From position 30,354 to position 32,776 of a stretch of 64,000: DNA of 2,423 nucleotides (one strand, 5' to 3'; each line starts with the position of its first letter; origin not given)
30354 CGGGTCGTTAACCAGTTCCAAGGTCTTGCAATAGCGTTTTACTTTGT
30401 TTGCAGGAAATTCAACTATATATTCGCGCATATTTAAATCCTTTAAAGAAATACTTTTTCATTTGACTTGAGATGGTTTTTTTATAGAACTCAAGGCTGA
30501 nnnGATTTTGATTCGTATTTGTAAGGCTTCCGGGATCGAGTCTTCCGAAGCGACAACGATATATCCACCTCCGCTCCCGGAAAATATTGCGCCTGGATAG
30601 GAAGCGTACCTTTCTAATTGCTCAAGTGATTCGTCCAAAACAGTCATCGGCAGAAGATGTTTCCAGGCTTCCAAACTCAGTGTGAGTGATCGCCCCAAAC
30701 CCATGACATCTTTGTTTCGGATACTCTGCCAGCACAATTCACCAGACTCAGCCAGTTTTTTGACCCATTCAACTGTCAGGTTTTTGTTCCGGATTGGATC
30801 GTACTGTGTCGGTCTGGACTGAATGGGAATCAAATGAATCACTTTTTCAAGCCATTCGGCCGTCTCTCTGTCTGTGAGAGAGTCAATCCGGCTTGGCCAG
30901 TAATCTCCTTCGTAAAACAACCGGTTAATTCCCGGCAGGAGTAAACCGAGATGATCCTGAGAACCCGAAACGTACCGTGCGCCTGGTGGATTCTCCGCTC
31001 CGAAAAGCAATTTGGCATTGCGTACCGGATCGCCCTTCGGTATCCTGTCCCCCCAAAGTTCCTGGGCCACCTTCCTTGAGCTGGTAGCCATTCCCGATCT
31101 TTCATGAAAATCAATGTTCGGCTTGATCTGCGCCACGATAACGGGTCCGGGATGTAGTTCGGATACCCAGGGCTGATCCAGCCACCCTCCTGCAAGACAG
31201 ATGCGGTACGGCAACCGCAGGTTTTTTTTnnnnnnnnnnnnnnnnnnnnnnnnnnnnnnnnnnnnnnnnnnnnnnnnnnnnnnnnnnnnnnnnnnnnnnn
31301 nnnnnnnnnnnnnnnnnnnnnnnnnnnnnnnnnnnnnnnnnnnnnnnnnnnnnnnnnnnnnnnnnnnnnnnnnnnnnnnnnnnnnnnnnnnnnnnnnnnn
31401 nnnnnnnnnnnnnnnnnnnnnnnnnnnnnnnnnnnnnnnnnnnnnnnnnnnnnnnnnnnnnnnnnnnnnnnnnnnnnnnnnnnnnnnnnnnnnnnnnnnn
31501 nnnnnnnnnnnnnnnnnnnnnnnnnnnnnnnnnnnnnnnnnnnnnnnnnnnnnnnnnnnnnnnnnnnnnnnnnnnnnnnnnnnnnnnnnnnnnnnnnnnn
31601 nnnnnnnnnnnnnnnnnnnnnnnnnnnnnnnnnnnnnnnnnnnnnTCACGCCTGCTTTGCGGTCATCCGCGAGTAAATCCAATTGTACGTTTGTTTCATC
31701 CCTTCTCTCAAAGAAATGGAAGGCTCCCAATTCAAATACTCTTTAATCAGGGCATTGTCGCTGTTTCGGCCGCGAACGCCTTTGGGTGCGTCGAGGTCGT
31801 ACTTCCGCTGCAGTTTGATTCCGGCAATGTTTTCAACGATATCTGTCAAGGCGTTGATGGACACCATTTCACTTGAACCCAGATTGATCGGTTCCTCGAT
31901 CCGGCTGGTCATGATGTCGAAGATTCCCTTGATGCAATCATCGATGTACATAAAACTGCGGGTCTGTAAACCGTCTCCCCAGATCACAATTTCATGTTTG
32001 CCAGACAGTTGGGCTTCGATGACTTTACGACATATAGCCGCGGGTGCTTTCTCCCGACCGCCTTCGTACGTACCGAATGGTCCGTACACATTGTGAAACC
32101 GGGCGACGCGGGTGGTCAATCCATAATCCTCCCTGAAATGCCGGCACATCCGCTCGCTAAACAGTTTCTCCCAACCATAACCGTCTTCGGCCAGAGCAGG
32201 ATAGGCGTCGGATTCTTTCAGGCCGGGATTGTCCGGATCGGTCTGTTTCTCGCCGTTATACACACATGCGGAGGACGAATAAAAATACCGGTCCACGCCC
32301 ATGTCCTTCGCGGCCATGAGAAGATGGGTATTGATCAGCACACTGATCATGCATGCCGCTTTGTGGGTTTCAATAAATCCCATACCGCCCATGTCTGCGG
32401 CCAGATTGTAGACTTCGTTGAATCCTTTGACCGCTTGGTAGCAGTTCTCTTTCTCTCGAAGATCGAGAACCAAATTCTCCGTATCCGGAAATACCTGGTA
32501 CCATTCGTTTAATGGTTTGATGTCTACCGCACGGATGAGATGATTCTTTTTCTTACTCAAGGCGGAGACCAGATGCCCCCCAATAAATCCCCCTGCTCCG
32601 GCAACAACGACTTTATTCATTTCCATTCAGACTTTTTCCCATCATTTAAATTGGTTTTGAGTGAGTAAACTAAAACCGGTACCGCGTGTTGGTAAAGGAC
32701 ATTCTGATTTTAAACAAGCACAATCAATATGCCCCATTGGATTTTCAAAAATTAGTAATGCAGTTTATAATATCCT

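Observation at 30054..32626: Plant-type GDP-mannose 3,5-epimerase homologue translationally coupled to a fused nucleotidyltransferase/GHMP sugar-kinase, with a mutarotase, at the head of a fucosidase-rich CAZyme island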

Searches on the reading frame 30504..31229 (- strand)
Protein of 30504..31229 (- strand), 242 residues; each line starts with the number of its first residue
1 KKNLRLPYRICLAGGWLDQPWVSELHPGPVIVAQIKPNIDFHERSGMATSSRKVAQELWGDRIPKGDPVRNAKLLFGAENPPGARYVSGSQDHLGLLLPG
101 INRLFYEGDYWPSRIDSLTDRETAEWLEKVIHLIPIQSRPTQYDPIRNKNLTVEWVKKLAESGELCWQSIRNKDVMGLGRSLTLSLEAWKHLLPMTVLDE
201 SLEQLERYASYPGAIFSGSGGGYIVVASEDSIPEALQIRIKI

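Call 36: search_solved_structures(query=A2, max_evalue=10, show_alignments=3)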
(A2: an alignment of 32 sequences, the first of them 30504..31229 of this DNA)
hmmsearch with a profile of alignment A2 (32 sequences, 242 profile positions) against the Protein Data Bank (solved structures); distinct sequences matched with E-value up to 10: 6.
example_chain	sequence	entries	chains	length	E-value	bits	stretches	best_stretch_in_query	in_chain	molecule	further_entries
9iip_A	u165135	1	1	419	0.022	17.5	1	4-33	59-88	L-fucokinase/L-fucose-1-P guanylyltransferase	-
5yys_A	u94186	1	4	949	0.19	14.5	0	4-33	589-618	L-fucokinase, L-fucose-1-P guanylyltransferase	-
9iit_A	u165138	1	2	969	0.2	14.4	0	4-33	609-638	L-fucokinase/L-fucose-1-P guanylyltransferase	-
2oi2_A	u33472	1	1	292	0.49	13.1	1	153-234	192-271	Mevalonate kinase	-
9pwc_C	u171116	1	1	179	1.5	11.6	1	126-173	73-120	Coiled-coil domain-containing protein 32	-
5b5i_A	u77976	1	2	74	1.8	11.3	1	141-204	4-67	Crustacean hyperglycemic hormones 1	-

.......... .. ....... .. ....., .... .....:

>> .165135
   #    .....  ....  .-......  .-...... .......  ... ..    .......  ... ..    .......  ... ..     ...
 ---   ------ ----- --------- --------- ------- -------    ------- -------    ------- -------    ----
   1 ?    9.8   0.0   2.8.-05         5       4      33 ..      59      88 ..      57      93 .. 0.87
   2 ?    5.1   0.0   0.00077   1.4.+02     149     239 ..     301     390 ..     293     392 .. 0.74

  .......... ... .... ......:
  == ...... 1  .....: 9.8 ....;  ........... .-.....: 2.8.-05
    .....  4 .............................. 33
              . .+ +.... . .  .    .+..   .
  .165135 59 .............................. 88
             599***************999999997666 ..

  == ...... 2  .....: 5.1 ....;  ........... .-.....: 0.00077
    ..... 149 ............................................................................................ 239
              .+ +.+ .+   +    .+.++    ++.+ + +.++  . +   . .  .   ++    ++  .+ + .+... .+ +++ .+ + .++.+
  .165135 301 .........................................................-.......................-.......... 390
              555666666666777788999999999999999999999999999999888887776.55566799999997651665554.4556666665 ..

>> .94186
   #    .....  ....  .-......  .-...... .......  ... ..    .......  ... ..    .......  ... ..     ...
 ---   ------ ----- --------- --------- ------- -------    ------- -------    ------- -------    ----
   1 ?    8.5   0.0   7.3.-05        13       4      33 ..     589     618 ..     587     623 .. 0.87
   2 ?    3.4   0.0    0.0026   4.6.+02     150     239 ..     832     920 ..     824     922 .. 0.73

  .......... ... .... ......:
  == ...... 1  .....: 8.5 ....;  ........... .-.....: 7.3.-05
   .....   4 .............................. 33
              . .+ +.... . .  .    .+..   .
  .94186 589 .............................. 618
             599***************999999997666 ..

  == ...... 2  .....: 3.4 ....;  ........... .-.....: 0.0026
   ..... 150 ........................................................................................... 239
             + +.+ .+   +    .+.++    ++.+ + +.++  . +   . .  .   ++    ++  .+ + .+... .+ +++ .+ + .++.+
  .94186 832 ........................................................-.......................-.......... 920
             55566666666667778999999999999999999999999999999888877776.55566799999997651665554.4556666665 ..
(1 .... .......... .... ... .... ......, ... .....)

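Call 37: search_protein_families(library=pfam, alignment_id=A2, max_evalue=1)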
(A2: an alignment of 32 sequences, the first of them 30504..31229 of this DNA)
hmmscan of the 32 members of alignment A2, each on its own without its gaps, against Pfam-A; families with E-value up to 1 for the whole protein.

A. member 1, window:30504-31229:- (242 aa): 1 family
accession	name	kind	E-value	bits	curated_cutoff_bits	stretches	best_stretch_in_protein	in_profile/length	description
PF08544.19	GHMP_kinases_C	-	0.071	14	21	1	170-235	5-75/85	GHMP kinases C terminal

B. families by the number of members that match (of 32 scanned): 3 families
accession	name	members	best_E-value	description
PF08544.19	GHMP_kinases_C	5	0.0055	GHMP kinases C terminal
PF01281.25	Ribosomal_L9_N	1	0.053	Ribosomal protein L9, N-terminal domain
PF18369.6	PKS_DE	1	0.1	Polyketide synthase dimerisation element domain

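Call 53: search_protein_representatives(protein=window:30504-31229:-)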
Query: 242 residues. Proteins with E-value up to 0.001 (for the whole library): 560; up to 1e-10: 336; up to 1e-30: 100. The best 150 are listed.
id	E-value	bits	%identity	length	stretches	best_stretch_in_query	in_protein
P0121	3.0e-81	288.9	52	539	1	3-241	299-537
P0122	1.9e-79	283.0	51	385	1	5-241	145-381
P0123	3.9e-73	262.3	51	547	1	6-241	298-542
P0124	8.7e-70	251.3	47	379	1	4-241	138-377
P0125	9.9e-69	247.9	52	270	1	6-238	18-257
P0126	4.9e-68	245.6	48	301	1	8-241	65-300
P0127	8.0e-68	244.9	51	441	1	6-240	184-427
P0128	1.4e-63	231.0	44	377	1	6-241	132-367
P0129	1.7e-63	230.7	47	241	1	5-241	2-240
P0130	3.6e-63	229.6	45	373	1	2-239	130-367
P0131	2.0e-62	227.2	47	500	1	6-232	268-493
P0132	2.6e-62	226.8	49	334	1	5-241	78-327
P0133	1.1e-61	224.8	52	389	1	6-229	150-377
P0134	4.5e-61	222.8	47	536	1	2-241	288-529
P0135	5.4e-61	222.5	50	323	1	6-234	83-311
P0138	9.9e-57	208.5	43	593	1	5-240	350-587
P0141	5.6e-55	202.8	48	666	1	6-240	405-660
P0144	1.7e-53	198.0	42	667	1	3-240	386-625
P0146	3.0e-53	197.2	42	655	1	5-241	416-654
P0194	9.8e-36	139.8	35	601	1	5-227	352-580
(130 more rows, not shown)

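Call 54: search_protein_families(library=pfam, proteins=[P0121, P0123, P0134, P0138, P0141, P0144, P0146, P0131, P0127, P0194], max_evalue=0.001)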
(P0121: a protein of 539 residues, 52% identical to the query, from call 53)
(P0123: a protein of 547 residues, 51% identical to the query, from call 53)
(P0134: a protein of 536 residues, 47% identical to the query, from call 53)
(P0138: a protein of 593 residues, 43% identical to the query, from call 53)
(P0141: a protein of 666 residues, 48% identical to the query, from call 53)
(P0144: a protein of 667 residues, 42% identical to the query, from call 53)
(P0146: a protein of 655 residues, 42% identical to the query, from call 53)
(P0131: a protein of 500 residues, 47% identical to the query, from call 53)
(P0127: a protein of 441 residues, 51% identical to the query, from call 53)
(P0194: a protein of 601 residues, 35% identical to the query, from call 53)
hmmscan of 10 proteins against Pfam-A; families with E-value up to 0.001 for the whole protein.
P0121 (539 aa): 2 families
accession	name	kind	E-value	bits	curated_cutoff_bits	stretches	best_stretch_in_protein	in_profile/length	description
PF01467.32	CTP_transf_like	-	1.9e-23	83.6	21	2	26-160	2-132/133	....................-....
PF06574.18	FAD_syn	-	0.00056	20.2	27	0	168-195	5-32/158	FAD synthetase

P0123 (547 aa): 1 family
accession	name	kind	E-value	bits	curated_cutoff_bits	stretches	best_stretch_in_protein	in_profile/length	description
PF01467.32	CTP_transf_like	-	2e-12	47.9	21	1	153-248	2-94/133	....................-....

P0134 (536 aa): 2 families
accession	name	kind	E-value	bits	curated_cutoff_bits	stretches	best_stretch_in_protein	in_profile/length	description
PF01467.32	CTP_transf_like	-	1.7e-10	41.7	21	1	160-254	2-93/133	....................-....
PF08544.19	GHMP_kinases_C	-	3.7e-07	30.9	21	1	456-520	4-69/85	GHMP kinases C terminal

P0138 (593 aa): 2 families
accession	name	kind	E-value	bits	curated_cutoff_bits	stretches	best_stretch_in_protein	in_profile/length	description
PF05336.19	rhaM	-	2e-19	70.2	23.4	1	11-109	4-103/105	L-rhamnose mutarotase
PF01467.32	CTP_transf_like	-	1.6e-13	51.4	21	1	219-346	2-131/133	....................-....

P0141 (666 aa): 1 family
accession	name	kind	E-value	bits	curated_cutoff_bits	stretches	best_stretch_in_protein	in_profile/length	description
PF01467.32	CTP_transf_like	-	1.3e-17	64.6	21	1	224-352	2-132/133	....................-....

P0144 (667 aa): 5 families
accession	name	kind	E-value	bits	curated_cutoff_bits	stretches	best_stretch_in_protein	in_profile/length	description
PF00535.33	Glycos_transf_2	-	2.1e-28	99.8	23.3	1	16-135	1-117/168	Glycosyl transferase family 2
PF13641.12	Glyco_tranf_2_3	-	1.6e-14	54.9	27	1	14-238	2-227/230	Glycosyltransferase like family 2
PF10111.15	Glyco_tranf_2_2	-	3.9e-11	43.4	27.3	1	16-115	1-100/276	Glycosyltransferase like family 2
PF13632.12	Glyco_trans_2_3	-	8.7e-10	39.2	27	1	99-294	1-196/198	Glycosyl transferase family group 2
PF13506.12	Glyco_transf_21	-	0.00016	21.7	21.7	1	91-223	25-155/174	Glycosyl transferase family 21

P0146 (655 aa): 3 families
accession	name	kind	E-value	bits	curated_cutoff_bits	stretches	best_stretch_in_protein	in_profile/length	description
PF01048.26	PNP_UDP_1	-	6.7e-12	45.7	25.1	1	8-247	3-228/233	Phosphorylase superfamily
PF08544.19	GHMP_kinases_C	-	1.3e-06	29.1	21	1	578-644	2-71/85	GHMP kinases C terminal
PF01467.32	CTP_transf_like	-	4.9e-05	24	21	1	296-379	6-86/133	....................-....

P0131 (500 aa): 0 families

P0127 (441 aa): 1 family
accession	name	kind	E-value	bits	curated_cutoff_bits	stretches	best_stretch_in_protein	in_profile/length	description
PF01467.32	CTP_transf_like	-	3.9e-07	30.8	21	1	34-123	2-88/133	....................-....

P0194 (601 aa): 4 families
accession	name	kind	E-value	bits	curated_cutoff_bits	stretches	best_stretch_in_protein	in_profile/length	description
PF16363.11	GDP_Man_Dehyd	-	4.9e-129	431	27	1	5-331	1-332/332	GDP-mannose 4,6 dehydratase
PF01370.27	Epimerase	-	1.2e-63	215.1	20.9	1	4-246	1-240/240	NAD dependent epimerase/dehydratase family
PF04321.23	RmlD_sub_bind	-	2.3e-11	43.8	27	1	3-159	2-133/287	RmlD substrate binding domain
PF08544.19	GHMP_kinases_C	-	0.00056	20.7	21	0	548-585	34-70/85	GHMP kinases C terminal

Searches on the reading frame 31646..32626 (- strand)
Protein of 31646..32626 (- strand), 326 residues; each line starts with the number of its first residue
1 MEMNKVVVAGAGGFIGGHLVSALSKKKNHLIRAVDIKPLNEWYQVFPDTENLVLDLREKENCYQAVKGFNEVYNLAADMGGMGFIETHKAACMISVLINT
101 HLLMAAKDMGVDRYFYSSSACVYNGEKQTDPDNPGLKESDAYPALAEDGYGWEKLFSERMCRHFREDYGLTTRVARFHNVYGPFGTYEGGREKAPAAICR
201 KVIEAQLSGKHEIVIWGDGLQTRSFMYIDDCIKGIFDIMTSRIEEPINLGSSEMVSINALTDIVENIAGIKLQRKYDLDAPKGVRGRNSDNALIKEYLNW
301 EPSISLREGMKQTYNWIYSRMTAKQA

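Call 3: search_protein_families(library=pfam, proteins=[window:31646-32626:-], max_evalue=0.01)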
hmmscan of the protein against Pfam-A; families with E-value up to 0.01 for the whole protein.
window:31646-32626:- (326 aa): 6 families
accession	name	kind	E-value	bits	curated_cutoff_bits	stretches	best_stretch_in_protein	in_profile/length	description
PF01370.27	Epimerase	-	1.4e-38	133.2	20.9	1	6-250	1-240/240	NAD dependent epimerase/dehydratase family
PF16363.11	GDP_Man_Dehyd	-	2.1e-25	90.3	27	1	8-313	2-332/332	GDP-mannose 4,6 dehydratase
PF01073.25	3Beta_HSD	-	2.3e-11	43.7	22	1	7-183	1-184/280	3-beta hydroxysteroid dehydrogenase/isomerase family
PF05368.20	NmrA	-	1e-06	29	27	1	4-121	3-109/298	NmrA-like family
PF07993.18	NAD_binding_4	-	6.3e-06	26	20.1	1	60-182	80-209/258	Male sterility protein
PF13460.12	NAD_binding_10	-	1.3e-05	25.6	27.2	1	10-126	1-106/184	NAD(P)H-binding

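Call 4: search_protein_families(library=ncbifam, proteins=[window:31646-32626:-], max_evalue=0.01)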
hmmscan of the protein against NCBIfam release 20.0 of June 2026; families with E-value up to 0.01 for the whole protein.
window:31646-32626:- (326 aa): 26 families (the best 25 are shown)
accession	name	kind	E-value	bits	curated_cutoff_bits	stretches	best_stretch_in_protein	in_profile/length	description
NF047922.1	GDPFucSynFcl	equivalog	1e-35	123.7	500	1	4-320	3-304/308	GDP-L-fucose synthase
TIGR04180.1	EDH_00030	hypoth_equivalog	6.2e-23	81.3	475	1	6-303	1-295/297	NAD-dependent 4,6-dehydratase LegB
TIGR01179.1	galE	equivalog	4.6e-19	68.4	262.3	1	5-319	1-327/332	UDP-glucose 4-epimerase GalE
TIGR01181.1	dTDP_gluc_dehyt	equivalog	2.2e-17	63.1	365.1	1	6-318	2-312/321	dTDP-glucose 4,6-dehydratase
TIGR02197.1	heptose_epim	equivalog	2.5e-17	63.1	274.6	1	6-318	1-314/316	ADP-glyceromanno-heptose 6-epimerase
NF007490.0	PRK10084.1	subfamily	6.4e-13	48.4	649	1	147-319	164-336/361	dTDP-glucose 4,6-dehydratase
NF011728.1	PRK15181.1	equivalog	1.2e-11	44.2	760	1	55-319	77-339/348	Vi polysaccharide biosynthesis UDP-N-acetylglucosaminuronic acid C-4 epimerase TviC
TIGR03466.1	HpnA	hypoth_equivalog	4.2e-11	42.3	367.65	1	5-130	2-124/327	hopanoid-associated sugar epimerase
NF007582.0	PRK10217.1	equivalog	4.8e-10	39.1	698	1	113-318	128-332/355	dTDP-glucose 4,6-dehydratase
TIGR01777.1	yfcH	hypoth_equivalog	1.4e-09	38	207.35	1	6-266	1-239/292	TIGR01777 family oxidoreductase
NF042422.1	oxyalk_red_OleD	equivalog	1.9e-08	34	580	1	5-236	2-212/329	2-alkyl-3-oxoalkanoate reductase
NF042423.1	oxyalk_red_Shew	equivalog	1.4e-07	30.9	580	1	2-184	7-178/331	2-alkyl-3-oxoalkanoate reductase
NF041293.1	G6PDh_Azf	equivalog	1.9e-07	30.8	400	1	4-181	3-183/252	NAD-dependent glucose-6-phosphate dehydrogenase Azf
NF008360.0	PRK11150.1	equivalog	1.7e-06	27.5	452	1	6-265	2-251/310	ADP-glyceromanno-heptose 6-epimerase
NF005998.1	PRK08125.1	equivalog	1.2e-05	23.9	777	0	3-37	315-349/649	bifunctional UDP-4-amino-4-deoxy-L-arabinose formyltransferase/UDP-glucuronic acid oxidase ArnA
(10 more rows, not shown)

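Call 5: search_solved_structures(query=window:31646-32626:-, max_evalue=1e-10, show_alignments=2)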
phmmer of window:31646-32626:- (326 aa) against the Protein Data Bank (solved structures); distinct sequences matched with E-value up to 1e-10: 43.
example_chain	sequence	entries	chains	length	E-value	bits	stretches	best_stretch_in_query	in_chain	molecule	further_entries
2c59_A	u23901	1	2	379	2.8e-94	319.3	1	4-322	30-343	GDP-MANNOSE-3', 5'-EPIMERASE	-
2c54_A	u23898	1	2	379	7.3e-94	318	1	4-322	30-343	GDP-MANNOSE-3', 5'-EPIMERASE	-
2c5a_A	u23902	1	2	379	1e-93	317.5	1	4-322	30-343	GDP-MANNOSE-3', 5'-EPIMERASE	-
2c5e_A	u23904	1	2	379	1.9e-93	316.6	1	4-322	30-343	GDP-MANNOSE-3', 5'-EPIMERASE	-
8sg0_A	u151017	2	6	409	2.2e-93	316.4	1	5-322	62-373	GDP-mannose 3,5-epimerase | GDP-mannose 3,5 epimerase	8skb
6zl6_A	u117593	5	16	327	2.3e-25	92.8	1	5-318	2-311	Epimerase domain-containing protein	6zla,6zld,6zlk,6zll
7ll6_A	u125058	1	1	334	3.9e-25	92.1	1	75-318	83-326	GDP-L-fucose synthase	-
8du0_A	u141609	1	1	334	3.9e-25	92.1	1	75-318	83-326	GDP-L-fucose synthase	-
6zlj_A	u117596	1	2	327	8.1e-25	91.1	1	5-318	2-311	Epimerase domain-containing protein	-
6wjb_A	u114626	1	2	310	5e-23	85.2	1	3-315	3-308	NAD-dependent epimerase/dehydratase family protein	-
4lk3_A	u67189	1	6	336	1e-22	84.2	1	4-317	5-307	UDP-glucuronic acid decarboxylase 1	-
4gll_A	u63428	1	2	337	1.3e-22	83.9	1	4-317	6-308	UDP-glucuronic acid decarboxylase 1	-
2b69_A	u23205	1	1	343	1.4e-22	83.8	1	4-317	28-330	UDP-glucuronate decarboxylase 1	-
4m55_A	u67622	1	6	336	1.9e-22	83.3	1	4-317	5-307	UDP-glucuronic acid decarboxylase 1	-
6wj9_A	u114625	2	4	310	3.4e-22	82.5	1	3-315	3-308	NAD-dependent epimerase/dehydratase family protein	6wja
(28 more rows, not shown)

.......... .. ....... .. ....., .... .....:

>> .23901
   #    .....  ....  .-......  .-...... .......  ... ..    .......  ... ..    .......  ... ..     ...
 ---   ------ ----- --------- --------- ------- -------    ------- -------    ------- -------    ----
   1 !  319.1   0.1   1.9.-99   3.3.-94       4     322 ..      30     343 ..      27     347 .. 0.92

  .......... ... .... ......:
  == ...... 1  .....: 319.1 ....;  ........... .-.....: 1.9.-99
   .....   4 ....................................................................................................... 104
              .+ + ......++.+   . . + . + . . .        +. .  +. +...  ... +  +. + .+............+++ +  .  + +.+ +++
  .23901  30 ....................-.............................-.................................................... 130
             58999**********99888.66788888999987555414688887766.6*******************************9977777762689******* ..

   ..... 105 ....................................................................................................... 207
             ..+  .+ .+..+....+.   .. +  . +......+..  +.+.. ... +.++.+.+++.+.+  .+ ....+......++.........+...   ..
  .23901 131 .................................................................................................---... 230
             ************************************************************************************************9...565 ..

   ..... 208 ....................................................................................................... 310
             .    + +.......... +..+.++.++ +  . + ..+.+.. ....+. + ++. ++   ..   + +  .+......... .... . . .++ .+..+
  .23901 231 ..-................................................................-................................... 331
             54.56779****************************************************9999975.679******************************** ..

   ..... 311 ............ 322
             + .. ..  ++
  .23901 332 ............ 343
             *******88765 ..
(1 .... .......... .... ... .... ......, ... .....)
